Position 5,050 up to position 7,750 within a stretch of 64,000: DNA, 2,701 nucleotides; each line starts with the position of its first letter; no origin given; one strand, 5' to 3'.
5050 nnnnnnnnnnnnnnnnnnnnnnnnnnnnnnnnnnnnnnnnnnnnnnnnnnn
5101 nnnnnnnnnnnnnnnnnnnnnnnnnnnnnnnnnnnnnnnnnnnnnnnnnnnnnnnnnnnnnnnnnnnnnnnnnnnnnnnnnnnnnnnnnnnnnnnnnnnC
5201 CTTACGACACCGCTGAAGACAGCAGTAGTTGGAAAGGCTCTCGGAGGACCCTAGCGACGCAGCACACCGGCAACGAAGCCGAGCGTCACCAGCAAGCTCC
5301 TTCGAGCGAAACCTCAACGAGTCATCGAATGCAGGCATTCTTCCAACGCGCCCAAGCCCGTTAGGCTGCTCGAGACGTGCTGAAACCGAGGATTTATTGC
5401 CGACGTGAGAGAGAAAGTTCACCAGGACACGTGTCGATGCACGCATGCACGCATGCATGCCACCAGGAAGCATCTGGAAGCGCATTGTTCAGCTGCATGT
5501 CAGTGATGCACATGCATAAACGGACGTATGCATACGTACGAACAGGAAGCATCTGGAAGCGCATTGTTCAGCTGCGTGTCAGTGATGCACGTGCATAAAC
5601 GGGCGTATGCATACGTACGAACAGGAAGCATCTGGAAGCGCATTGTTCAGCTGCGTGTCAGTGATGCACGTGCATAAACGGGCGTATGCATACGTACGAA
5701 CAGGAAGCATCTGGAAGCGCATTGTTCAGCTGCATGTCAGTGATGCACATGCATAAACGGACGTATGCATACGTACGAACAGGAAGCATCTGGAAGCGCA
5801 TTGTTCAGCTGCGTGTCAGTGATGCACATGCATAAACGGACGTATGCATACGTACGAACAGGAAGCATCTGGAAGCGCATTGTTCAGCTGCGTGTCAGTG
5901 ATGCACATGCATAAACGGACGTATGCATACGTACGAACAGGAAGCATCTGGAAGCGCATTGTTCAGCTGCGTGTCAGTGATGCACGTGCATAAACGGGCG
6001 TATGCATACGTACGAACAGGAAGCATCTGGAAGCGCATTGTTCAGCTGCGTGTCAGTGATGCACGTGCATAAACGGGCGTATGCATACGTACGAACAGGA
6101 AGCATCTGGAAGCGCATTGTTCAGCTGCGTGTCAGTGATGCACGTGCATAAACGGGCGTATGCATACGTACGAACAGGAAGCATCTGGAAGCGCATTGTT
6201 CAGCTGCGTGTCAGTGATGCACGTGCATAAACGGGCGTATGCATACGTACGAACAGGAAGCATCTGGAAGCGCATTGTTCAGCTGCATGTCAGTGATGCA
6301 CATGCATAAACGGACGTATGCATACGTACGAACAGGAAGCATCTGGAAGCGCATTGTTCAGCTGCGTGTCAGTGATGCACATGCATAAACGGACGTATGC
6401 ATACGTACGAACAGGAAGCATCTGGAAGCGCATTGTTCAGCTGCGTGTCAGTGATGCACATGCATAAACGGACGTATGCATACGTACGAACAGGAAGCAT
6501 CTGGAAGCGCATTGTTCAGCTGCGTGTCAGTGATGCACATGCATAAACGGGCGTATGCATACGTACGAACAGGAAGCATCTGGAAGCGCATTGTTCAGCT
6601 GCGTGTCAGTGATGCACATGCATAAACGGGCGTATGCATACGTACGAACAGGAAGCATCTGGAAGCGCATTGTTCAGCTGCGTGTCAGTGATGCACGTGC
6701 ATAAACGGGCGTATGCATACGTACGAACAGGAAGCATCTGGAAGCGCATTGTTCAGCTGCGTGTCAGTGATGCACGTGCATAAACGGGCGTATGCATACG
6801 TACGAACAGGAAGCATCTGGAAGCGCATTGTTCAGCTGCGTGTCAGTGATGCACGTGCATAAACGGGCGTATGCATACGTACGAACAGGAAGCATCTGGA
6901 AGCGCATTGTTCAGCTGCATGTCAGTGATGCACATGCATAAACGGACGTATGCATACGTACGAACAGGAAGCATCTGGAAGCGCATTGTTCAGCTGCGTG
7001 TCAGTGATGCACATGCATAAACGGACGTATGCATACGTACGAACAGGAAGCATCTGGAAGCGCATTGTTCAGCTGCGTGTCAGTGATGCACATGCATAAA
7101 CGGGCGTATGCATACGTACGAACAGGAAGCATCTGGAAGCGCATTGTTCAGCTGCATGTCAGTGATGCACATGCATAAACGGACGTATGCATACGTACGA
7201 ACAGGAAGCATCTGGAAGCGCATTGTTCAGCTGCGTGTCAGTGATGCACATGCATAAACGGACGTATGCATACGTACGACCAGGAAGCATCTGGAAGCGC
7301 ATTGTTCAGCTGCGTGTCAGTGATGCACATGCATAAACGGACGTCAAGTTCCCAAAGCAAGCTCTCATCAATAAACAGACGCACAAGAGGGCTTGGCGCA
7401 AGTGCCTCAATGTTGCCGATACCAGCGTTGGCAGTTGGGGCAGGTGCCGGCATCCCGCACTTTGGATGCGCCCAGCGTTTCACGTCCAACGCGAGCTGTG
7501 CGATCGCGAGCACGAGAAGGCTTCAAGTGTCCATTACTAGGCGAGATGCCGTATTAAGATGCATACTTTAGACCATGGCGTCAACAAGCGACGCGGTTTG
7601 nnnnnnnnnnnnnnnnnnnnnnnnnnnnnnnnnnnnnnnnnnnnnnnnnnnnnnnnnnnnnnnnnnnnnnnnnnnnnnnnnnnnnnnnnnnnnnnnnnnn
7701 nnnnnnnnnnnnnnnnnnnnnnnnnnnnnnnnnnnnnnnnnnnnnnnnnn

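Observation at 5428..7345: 79-bp minisatellite with built-in 12-bp palindromes and a CACGTG box, arranged in a higher-order variant pattern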

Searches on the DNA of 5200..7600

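Call 29: search_rna_families(source=window, start=5200, end=7600, threshold=evalue, max_evalue=1)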
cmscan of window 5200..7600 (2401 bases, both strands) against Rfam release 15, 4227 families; matches with E-value up to 1: 0.
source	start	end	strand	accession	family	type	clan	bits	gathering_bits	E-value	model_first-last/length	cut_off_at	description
